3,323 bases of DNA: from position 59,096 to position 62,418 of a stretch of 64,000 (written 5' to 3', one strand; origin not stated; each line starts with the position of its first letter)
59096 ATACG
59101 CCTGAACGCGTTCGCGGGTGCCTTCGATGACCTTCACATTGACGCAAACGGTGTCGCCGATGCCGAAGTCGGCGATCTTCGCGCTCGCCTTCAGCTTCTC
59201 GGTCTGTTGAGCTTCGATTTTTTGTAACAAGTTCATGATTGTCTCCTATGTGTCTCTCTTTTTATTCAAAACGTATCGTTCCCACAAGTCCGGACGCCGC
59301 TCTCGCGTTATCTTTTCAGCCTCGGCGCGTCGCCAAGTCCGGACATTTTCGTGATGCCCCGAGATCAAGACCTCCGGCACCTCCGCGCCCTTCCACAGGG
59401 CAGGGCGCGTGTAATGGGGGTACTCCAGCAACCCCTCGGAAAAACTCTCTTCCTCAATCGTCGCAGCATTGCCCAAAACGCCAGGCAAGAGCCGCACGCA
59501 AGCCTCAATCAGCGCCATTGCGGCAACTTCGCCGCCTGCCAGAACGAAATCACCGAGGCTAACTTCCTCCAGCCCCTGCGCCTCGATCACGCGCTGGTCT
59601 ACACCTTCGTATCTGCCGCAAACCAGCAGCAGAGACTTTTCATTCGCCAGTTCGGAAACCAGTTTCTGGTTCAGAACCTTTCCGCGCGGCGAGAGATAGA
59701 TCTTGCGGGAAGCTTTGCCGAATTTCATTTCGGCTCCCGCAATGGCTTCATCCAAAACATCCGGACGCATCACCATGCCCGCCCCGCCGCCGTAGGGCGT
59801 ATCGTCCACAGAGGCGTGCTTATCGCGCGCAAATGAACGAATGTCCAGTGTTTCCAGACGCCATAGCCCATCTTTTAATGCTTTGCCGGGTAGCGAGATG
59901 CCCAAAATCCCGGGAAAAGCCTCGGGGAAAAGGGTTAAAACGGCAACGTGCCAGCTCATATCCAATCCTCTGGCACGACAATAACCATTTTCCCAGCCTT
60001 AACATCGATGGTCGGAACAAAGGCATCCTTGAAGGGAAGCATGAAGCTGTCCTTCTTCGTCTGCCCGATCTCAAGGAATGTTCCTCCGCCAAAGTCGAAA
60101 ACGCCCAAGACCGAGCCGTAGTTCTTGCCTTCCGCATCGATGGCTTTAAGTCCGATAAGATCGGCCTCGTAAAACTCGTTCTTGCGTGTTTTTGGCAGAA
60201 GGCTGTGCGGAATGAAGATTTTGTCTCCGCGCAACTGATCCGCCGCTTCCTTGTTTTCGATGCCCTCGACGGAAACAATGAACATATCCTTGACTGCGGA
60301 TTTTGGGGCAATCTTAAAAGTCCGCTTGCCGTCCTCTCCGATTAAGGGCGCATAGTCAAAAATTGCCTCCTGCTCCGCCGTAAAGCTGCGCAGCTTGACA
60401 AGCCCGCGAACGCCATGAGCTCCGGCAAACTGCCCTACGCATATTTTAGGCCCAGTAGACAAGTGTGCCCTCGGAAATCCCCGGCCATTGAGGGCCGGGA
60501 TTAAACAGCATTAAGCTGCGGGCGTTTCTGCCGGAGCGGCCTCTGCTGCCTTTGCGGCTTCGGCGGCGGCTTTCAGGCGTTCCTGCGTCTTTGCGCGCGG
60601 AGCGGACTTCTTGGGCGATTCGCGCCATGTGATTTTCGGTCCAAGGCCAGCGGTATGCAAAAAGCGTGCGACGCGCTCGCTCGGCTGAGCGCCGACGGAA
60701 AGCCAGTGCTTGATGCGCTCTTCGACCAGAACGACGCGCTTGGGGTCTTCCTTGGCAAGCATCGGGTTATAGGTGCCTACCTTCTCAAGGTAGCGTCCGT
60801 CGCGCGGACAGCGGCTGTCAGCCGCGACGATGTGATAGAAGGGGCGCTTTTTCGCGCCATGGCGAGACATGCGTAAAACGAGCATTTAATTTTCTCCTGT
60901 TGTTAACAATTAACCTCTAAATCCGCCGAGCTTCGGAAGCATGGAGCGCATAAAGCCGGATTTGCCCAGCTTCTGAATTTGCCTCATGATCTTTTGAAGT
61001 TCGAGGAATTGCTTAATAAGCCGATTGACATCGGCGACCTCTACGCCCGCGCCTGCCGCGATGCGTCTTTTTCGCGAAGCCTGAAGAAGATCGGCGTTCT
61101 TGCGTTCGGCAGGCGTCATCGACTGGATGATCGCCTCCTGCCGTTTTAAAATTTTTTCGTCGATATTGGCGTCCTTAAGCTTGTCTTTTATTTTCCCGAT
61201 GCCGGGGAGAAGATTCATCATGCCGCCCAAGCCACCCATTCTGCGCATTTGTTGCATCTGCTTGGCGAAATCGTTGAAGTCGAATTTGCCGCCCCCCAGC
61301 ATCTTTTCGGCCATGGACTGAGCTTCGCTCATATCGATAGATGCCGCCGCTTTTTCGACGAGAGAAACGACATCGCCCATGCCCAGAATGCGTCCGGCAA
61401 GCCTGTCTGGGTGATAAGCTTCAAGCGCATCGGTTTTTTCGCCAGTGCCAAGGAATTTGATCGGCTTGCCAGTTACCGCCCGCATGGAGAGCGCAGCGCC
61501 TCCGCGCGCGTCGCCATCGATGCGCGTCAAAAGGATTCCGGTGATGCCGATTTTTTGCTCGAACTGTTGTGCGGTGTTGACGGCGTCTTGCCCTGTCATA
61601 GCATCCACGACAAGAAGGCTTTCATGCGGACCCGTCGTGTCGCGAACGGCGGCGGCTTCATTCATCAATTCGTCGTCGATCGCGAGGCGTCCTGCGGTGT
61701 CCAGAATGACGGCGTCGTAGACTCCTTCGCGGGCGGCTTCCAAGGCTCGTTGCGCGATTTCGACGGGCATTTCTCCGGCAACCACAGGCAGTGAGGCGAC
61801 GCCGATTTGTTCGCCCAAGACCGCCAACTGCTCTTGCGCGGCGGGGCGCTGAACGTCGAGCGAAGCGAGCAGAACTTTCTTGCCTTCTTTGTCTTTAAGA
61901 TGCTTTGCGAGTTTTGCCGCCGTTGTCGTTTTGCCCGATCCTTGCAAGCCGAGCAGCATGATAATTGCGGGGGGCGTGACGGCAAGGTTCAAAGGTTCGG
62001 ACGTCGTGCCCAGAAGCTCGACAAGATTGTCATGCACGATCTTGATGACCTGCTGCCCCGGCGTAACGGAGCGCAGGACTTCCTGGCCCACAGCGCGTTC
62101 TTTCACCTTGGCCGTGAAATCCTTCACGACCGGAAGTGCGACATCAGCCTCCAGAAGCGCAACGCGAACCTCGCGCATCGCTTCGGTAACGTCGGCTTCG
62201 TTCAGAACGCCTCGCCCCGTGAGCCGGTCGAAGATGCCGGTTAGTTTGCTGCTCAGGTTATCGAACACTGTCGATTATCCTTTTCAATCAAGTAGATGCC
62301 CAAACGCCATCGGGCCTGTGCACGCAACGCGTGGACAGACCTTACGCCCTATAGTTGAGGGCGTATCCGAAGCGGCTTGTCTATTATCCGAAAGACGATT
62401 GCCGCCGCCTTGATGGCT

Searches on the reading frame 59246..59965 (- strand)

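Call 64: search_protein_families(library=pfam, proteins=[window:59246-59965:-], max_evalue=0.00001)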
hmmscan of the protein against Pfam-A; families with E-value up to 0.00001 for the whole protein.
window:59246-59965:- (239 aa): 1 family
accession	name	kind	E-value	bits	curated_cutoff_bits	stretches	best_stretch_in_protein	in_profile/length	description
PF01746.26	tRNA_m1G_MT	-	3.6e-56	190.4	27.3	1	27-225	2-195/195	tRNA (Guanine-1)-methyltransferase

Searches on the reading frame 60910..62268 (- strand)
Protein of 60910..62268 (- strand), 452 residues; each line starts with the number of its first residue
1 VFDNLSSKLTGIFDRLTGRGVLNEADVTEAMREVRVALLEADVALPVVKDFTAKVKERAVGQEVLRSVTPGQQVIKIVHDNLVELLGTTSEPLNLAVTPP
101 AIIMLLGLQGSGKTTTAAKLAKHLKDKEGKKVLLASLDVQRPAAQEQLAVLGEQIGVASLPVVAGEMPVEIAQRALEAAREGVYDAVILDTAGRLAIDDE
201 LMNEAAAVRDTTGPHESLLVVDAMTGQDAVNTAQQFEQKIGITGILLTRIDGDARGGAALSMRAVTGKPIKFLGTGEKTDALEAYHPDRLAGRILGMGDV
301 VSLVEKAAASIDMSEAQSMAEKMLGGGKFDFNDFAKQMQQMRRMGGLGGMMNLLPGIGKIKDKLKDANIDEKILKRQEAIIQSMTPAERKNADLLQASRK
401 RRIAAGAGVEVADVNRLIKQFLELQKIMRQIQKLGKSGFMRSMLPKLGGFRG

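Call 64: search_protein_families(library=pfam, proteins=[window:60910-62268:-], max_evalue=0.00001)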
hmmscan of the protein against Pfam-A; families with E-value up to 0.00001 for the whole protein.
window:60910-62268:- (452 aa): 5 families
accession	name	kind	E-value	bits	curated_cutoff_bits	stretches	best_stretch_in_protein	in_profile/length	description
PF00448.28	SRP54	-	4.6e-69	232.4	22.7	1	100-296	1-196/196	SRP54-type protein, GTPase domain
PF02978.25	SRP_SPB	-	7e-32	110.1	27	1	328-428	1-91/91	Signal peptide binding domain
PF02881.24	SRP54_N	-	3.4e-22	78.9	22.4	1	5-82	1-75/75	SRP54-type protein, helical bundle domain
PF01656.29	CbiA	-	4e-09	36.9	25.4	1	110-258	9-91/125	CobQ/CobB/MinD/ParA nucleotide binding domain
PF13614.12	AAA_31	-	1.9e-06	28.3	27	0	110-145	12-46/177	AAA domain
